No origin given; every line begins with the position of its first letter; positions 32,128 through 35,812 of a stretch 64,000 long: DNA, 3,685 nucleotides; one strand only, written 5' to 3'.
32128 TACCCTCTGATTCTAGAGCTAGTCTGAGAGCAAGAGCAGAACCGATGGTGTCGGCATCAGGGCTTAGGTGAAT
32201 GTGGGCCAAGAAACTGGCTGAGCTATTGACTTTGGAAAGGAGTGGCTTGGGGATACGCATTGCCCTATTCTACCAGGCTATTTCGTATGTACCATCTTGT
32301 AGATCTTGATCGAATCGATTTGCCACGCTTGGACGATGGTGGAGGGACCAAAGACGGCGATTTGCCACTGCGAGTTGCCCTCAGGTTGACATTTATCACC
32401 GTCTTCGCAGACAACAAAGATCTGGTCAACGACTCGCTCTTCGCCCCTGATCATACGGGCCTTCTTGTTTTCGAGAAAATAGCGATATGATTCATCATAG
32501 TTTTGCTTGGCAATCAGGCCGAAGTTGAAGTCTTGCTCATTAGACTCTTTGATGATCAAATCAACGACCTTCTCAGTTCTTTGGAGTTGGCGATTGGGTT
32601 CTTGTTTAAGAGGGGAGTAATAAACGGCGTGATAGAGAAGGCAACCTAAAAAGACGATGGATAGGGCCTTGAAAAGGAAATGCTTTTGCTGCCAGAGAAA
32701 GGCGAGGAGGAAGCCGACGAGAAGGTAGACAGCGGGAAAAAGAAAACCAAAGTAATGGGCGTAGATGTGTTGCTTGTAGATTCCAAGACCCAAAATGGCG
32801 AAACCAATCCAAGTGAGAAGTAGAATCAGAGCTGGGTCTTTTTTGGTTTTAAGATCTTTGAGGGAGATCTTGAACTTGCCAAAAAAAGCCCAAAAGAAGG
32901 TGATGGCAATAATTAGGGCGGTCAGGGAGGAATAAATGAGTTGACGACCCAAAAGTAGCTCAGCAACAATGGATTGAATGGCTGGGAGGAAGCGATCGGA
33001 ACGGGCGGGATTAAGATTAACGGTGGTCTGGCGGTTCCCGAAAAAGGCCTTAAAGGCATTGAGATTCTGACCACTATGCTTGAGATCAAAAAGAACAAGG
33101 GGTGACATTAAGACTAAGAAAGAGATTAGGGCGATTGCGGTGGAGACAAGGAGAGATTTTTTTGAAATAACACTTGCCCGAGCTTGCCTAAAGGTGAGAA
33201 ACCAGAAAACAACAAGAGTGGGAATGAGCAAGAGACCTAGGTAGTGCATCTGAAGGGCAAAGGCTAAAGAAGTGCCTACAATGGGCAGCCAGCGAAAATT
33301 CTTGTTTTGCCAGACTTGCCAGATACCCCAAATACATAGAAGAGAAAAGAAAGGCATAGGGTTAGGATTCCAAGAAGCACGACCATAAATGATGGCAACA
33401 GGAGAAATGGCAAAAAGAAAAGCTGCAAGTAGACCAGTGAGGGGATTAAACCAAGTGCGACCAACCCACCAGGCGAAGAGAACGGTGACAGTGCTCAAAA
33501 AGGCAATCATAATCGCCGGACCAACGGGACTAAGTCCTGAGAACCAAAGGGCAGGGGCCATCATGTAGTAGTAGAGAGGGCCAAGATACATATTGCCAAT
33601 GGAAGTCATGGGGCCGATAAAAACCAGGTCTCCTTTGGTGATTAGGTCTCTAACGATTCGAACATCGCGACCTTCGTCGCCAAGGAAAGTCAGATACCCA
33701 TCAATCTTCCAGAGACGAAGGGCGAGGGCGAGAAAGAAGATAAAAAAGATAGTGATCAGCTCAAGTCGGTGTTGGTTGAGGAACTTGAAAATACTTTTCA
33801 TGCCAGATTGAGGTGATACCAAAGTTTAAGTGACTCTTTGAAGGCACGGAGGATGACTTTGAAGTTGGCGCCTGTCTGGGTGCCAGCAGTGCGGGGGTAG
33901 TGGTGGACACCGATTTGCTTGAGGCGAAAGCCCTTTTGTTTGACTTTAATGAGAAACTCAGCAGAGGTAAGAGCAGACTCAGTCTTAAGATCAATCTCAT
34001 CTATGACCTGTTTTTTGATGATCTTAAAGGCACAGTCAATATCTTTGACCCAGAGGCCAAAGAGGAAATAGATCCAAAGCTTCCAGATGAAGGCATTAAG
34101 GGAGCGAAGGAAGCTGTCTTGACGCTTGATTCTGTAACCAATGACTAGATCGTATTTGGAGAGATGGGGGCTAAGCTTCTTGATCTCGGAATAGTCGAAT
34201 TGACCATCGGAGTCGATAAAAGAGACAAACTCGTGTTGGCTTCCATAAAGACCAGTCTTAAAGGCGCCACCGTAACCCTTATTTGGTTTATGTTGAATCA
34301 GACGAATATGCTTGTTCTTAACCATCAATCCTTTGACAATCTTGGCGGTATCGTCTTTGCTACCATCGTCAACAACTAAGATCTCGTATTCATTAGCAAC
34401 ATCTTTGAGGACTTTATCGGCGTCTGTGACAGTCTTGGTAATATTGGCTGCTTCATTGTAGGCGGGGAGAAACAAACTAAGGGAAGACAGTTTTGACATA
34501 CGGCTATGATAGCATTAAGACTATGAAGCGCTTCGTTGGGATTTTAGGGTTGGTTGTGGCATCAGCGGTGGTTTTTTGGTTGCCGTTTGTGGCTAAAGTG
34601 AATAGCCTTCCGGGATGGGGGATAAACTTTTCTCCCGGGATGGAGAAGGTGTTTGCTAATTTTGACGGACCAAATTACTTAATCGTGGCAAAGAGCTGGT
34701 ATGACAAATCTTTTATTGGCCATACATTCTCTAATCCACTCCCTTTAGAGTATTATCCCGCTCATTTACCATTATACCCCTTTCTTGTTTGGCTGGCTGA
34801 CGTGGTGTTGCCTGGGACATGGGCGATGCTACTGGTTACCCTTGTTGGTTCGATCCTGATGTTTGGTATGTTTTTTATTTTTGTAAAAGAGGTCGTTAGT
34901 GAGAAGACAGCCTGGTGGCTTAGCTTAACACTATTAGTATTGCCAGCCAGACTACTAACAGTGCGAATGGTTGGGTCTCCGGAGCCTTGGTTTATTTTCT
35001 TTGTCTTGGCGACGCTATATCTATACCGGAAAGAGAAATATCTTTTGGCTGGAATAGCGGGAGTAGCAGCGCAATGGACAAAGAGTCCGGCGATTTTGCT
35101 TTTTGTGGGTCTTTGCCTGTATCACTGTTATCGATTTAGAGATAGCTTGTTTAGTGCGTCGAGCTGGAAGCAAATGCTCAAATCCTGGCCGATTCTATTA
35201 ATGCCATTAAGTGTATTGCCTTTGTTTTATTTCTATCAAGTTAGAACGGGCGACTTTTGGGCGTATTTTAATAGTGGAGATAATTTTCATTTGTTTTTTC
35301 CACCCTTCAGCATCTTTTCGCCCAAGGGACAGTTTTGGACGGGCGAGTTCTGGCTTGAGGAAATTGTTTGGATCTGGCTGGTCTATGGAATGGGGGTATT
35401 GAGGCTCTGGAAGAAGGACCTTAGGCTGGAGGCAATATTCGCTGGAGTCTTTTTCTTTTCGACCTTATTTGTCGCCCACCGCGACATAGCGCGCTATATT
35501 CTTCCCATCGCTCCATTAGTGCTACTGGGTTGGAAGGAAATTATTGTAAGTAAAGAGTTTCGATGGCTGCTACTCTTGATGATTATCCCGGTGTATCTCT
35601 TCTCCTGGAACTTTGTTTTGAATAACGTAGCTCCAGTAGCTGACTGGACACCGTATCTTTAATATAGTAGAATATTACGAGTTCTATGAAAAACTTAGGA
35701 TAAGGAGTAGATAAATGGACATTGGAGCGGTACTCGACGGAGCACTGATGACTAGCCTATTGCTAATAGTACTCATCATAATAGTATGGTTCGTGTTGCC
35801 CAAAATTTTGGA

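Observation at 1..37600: About 37 kb devoted almost entirely to envelope glycosylation: at least 11 GT-C membrane glycosyltransferases, three Dpm1-like polyprenyl-phosphate sugar synthases, five other GT-A/GT-B enzymes, a flippase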

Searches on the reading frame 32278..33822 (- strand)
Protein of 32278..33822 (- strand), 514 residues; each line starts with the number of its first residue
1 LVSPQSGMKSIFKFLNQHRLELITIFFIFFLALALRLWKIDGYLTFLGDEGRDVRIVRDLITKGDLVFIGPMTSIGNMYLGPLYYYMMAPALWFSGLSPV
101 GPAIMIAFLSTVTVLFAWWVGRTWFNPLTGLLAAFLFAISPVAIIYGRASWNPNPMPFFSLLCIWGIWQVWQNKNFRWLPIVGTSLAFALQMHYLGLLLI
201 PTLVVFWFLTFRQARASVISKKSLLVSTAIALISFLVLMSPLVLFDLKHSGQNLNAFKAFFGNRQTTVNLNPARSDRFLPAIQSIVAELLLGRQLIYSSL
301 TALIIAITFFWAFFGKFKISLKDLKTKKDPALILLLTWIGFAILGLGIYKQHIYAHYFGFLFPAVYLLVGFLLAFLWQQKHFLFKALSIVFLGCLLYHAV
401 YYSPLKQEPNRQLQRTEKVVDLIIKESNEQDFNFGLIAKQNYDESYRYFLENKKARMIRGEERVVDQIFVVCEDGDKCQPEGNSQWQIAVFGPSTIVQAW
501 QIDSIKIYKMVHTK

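Call 8: search_protein_families(library=pfam, proteins=[window:32278-33822:-], max_evalue=0.01)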
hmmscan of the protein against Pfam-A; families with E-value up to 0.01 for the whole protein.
window:32278-33822:- (514 aa): 3 families
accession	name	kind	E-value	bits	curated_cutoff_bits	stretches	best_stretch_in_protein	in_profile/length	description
PF13231.12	PMT_2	-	4.9e-10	40.3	26.1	1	92-236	14-155/160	Dolichyl-phosphate-mannose-protein mannosyltransferase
PF02366.24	PMT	-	0.00098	19.2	22.7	1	107-238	91-227/245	Dolichyl-phosphate-mannose-protein mannosyltransferase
PF13567.11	DUF4131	-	0.0016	18.6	31.6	1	358-430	5-79/165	Domain of unknown function (DUF4131)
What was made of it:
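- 32278..33822 (-): PMT_2 GT-C paralog (DEGRD...GPLYYY). Paired with GT2 33798-34499. The likely start is the ATG at 33801. PF13231, 40.3 bits (call 8).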

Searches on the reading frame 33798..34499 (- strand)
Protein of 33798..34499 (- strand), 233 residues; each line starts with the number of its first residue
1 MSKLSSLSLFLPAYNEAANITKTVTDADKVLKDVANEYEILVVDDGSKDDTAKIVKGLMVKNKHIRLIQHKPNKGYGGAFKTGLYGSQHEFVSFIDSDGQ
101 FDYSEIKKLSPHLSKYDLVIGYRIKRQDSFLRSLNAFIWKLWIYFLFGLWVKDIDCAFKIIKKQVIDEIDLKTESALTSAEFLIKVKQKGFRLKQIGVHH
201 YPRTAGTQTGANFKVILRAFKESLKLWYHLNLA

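Call 8: search_protein_families(library=pfam, proteins=[window:33798-34499:-], max_evalue=0.01)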
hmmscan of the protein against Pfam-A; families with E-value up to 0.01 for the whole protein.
window:33798-34499:- (233 aa): 3 families
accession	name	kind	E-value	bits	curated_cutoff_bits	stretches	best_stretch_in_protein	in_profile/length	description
PF00535.33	Glycos_transf_2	-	5.4e-25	88.7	23.3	1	8-146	1-144/168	Glycosyl transferase family 2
PF10111.15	Glyco_tranf_2_2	-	3e-07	30.6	27.3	1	12-100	5-93/276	Glycosyltransferase like family 2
PF13641.12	Glyco_tranf_2_3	-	0.0079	16.7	27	1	7-113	3-111/230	Glycosyltransferase like family 2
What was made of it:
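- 33798..34499 (-): Soluble Dpm1/ArnC/GtrB-like GT2. PF00535, 88.7 bits (call 8).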

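Call 51: search_solved_structures(query=window:33798-34499:-, max_evalue=0.001)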
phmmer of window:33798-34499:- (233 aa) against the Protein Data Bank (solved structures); distinct sequences matched with E-value up to 0.001: 19.
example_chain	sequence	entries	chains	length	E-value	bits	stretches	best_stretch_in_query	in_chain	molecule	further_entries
9hwj_A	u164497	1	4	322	1.2e-14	57.7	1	5-208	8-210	Undecaprenyl-phosphate 4-deoxy-4-formamido-L-arabinose transferase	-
2z87_A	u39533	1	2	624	4.8e-14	55.7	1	4-103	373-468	Chondroitin synthase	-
2z86_A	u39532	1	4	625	4.8e-14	55.7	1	4-103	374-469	Chondroitin synthase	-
9bhc_C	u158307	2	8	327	1.4e-13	54.2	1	4-208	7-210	Undecaprenyl-phosphate 4-deoxy-4-formamido-L-arabinose transferase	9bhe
8vxh_A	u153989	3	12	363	1.9e-13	53.8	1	4-208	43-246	Undecaprenyl-phosphate 4-deoxy-4-formamido-L-arabinose transferase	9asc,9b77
5eke_A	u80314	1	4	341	1.5e-08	37.8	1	6-144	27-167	Uncharacterized glycosyltransferase sll0501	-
9nye_A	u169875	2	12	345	1.6e-08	37.7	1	6-144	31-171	Glycosyltransferase sll0501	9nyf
5ekp_C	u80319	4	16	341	1.7e-08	37.6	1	6-147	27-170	Uncharacterized glycosyltransferase sll0501 | Glycosyltransferase sll0501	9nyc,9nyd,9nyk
3bcv_A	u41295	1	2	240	2e-07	34.1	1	1-104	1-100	Putative glycosyltransferase protein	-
6p61_A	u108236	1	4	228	8e-07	32.1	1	2-141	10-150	Glycosyltransferase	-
5tze_C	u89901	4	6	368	2.5e-06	30.5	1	7-113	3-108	Glycosyl transferase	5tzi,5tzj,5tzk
5mlz_A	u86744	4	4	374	3.8e-06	29.9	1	6-185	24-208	Dolichol monophosphate mannose synthase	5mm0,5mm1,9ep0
5tz8_A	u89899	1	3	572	4.9e-06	29.5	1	7-113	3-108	Glycosyl transferase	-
6h1j_A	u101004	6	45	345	7.7e-06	28.9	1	4-124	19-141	Probable ss-1,3-N-acetylglucosaminyltransferase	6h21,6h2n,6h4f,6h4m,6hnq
5hea_A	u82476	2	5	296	1.6e-05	27.9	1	7-101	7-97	Putative glycosyltransferase (GalT1)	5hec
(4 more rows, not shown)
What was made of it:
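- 33798..34499 (-): GtrB and DPMS are also hit (call 51).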

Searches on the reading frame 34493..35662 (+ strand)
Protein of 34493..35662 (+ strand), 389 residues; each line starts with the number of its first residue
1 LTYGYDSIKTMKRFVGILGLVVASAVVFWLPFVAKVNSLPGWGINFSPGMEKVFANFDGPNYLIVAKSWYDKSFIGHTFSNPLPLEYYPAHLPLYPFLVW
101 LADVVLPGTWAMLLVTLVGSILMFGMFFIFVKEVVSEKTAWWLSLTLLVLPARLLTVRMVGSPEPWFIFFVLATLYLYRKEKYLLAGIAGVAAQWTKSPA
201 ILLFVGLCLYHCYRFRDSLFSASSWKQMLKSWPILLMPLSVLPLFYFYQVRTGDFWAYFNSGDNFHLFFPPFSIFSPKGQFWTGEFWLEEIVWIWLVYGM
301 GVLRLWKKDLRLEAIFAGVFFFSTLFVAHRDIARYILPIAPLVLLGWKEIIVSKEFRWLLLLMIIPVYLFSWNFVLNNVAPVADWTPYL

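Call 8: search_protein_families(library=pfam, proteins=[window:34493-35662:+], max_evalue=0.01)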
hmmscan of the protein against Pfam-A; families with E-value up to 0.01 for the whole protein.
window:34493-35662:+ (389 aa): 0 families

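Call 14: search_protein_families(library=ncbifam, proteins=[window:34493-35662:+], max_evalue=0.01)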
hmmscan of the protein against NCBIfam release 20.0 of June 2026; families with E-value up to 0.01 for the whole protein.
window:34493-35662:+ (389 aa): 1 family
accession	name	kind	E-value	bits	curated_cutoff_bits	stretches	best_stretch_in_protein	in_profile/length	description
NF046093.1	AZOBR_p60025_fam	subfamily_domain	2.1e-09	37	150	1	87-238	89-230/232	AZOBR_p60025 family cell surface glycopolymer formation protein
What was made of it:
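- Tried and rejected: The exception was a weak AZOBR_p60025-family hit for 34493-35662, at 37 bits against a cut-off of 150 (call 14).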

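Call 40: search_solved_structures(query=A4, max_evalue=1)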
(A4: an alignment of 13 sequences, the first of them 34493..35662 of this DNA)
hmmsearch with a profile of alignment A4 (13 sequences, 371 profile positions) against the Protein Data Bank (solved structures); distinct sequences matched with E-value up to 1: 1.
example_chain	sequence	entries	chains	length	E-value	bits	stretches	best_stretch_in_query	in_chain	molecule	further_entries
9bh5_AA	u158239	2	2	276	0.91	11.9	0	22-59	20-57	Small ribosomal subunit protein uS2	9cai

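Call 41: search_protein_families(library=pfam, alignment_id=A4, max_evalue=1)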
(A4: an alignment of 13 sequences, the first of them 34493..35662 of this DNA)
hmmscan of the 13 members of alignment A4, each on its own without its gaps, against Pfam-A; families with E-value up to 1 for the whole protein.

A. member 1, window:34493-35662:+ (389 aa): 0 families

B. families by the number of members that match (of 13 scanned): 6 families
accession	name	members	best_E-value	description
PF02366.24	PMT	7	0.0002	Dolichyl-phosphate-mannose-protein mannosyltransferase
PF13231.12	PMT_2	1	0.00013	Dolichyl-phosphate-mannose-protein mannosyltransferase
PF10785.14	NADH-u_ox-rdase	1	0.039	NADH-ubiquinone oxidoreductase complex I, 21 kDa subunit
PF02096.25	60KD_IMP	1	0.041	60Kd inner membrane protein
PF19590.4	TrbL_3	1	0.069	TrbL/VirB6 plasmid conjugal transfer like protein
PF09852.15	DUF2079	1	0.8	Predicted membrane protein (DUF2079)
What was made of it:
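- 34523..35662 (+): Minimal 379-aa GT-C, membrane module only. Divergently transcribed. 7 of 13 orthologs hit PMT weakly (call 41).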

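Call 46: find_homologous_proteins(query=window:34493-35662:+, max_evalue=0.001)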
Query window:34493-35662:+ (389 aa): 1437 proteins with E <= 0.001 among 8000 candidates; the best 120 are listed.
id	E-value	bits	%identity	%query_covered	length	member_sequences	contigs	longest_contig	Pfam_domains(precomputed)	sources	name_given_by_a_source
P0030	6.3e-252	854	100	97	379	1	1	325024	-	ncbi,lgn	-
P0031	1.8e-172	592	70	96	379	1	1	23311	PF02366.25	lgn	-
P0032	8.8e-170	584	66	99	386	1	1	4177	-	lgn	-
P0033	3.8e-167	575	68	92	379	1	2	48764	PF02366.25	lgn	-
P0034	1.4e-158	547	63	97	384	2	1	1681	-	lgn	-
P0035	4.8e-154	532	63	97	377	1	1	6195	-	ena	-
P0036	3.1e-153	529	62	97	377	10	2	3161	-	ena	-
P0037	1.1e-152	527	65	95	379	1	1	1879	-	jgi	jgi:hypothetical protein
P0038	2.7e-152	526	60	97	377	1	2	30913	-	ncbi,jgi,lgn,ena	-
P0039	3.7e-152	526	62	97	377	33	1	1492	-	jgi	-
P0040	1.1e-151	524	60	97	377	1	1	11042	-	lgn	-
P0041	1.2e-151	524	60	96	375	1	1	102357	-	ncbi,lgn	-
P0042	3.6e-151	522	63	95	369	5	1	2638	-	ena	-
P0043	9.2e-151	521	62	97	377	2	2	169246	-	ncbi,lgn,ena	-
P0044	1.3e-148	514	62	97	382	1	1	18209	-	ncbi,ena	-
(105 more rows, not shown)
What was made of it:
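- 34523..35662 (+): 1437 homologs, some named 'Gpi18-like mannosyltransferase' (call 46).
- Checked: The + strand ORF 34493 probably starts at 34523 (call 46).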

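Call 60: predict_structure(alignment_id=A5)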
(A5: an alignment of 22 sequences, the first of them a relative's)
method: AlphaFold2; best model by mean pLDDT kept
length: 379 residues; sequences in the alignment: 22
mean_pLDDT: 86.5   pTM: 0.89
mean pLDDT of the five models: 86.5, 85.2, 84.8, 84.5, 83.4
residues with pLDDT >= 90: 212; 70-90: 113; 50-70: 44; < 50: 10
segments of 3 or more residues with pLDDT < 50: 255-260
pLDDT, mean of each block of 10 residues (from residue 1): 96 96 89 88 75 87 84 78 93 92 95 98 97 96 88 93 97 97 88 92 91 90 94 92 87 53 59 60 85 96 94 71 76 95 96 93 81 51
secondary structure, 60 per line:
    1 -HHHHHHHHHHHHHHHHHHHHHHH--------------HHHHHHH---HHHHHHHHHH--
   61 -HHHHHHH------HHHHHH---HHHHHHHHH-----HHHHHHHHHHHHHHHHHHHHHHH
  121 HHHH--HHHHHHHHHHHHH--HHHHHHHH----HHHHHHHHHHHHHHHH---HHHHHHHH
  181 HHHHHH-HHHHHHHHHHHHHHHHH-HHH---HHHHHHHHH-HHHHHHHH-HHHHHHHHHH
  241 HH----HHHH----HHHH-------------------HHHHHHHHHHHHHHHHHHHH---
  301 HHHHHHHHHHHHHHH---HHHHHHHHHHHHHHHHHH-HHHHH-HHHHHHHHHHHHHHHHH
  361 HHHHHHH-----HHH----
elements in order: H2-24 H39-45 H49-58 H62-68 H75-80 H84-92 H98-124 H127-139 H142-149 H154-169 H173-186 H188-204 H212-220 H222-229 H231-242 H247-250 H255-258 H278-297 H301-315 H319-336 H338-342 H344-367
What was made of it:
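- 34523..35662 (+): AF2 model pLDDT 86.5, pTM 0.89 (call 60).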

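Call 63: fold_search(model_id=the predicted structure, library=pdb)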
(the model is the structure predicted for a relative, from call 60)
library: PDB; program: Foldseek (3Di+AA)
matches with E <= 10: 381; with E <= 0.001: 6
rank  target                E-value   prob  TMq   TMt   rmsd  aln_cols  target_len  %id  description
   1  5f15                  8.7e-05  1.00  0.59  0.44   6.1       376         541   17  Crystal Structure of ArnT from Cupriavidus metallidurans bound to Undecaprenyl phosphate (released 2016-02-17)
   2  5ezm                  8.7e-05  1.00  0.58  0.43   6.2       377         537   17  Crystal Structure of ArnT from Cupriavidus metallidurans in the apo state (released 2016-02-17)
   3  7oci_F                1.3e-04  1.00  0.53  0.34  11.9       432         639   14  Cryo-EM structure of yeast Ost6p containing oligosaccharyltransferase complex (released 2022-02-16)
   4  7e9s_A                3.8e-04  1.00  0.57  0.28  10.0       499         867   13  Archaeal oligosaccharyltransferase AglB from Archaeoglobus fulgidus in complex with an inhibitory peptide and a dolich (released 2021-09-08)
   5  6s7o_A                9.8e-04  1.00  0.55  0.35  11.9       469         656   12  Cryo-EM structure of human oligosaccharyltransferase complex OST-A (released 2019-12-18)
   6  9i5k_A                9.8e-04  1.00  0.51  0.41  10.1       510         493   12  Structure of the Chaetomium thermophilum Pmt4 homodimer (C2 symmetry) (released 2025-12-24)
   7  3waj                  1.0e-03  1.00  0.54  0.28  13.9       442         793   13  Crystal structure of the Archaeoglobus fulgidus oligosaccharyltransferase (O29867_ARCFU) complex with Zn and sulfate (released 2013-10-30)
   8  6ftg_5                1.1e-03  1.00  0.54  0.35  11.6       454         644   12  Subtomogram average of OST-containing ribosome-translocon complexes from canine rough microsomal membranes (released 2018-03-21)
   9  5gmy_A                1.3e-03  1.00  0.53  0.27  12.4       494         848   15  Crystal structure of the Archaeoglobus fulgidus oligosaccharyltransferase (O29867_ARCFU) tethered with an acceptor pep (released 2017-02-01)
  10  6ezn_F                1.5e-03  1.00  0.46  0.29  14.0       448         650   14  Cryo-EM structure of the yeast oligosaccharyltransferase (OST) complex (released 2018-01-17)
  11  8age_A                1.9e-03  1.00  0.55  0.35  11.1       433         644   14  Structure of yeast oligosaccharylransferase complex with acceptor peptide bound (released 2022-12-07)
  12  8pn9_A                2.2e-03  1.00  0.54  0.34  12.7       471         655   12  Structure of human oligosaccharyltransferase OST-A complex bound to NGI-1 (released 2024-05-08)
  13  9s6u_A                2.7e-03  1.00  0.54  0.40   7.7       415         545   13  Ternary cryo-EM structure of human ALG9 with Dol25-PP-GlcNAc2Man8, Dol25-P-Man and Fab (released 2026-03-18)
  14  8agb_A                2.8e-03  1.00  0.52  0.33  12.6       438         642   16  Structure of yeast oligosaccharylransferase complex with lipid-linked oligosaccharide bound (released 2022-12-07)
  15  8b6l_I                2.9e-03  1.00  0.54  0.33  11.4       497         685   12  Subtomogram average of the human Sec61-TRAP-OSTA-translocon (released 2022-12-07)
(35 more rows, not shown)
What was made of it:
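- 34523..35662 (+): Foldseek best match ArnT 5f15, E 8.7e-5, TM 0.59, followed by OST, AglB, Pmt4 and ALG9 (call 63).
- Closest known: ArnC/ArnT. Same: ArnT is the best structural match of the minimal GT-C (call 63).
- Checked: 34523-35662: GT-C by fold (calls 60, 63).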
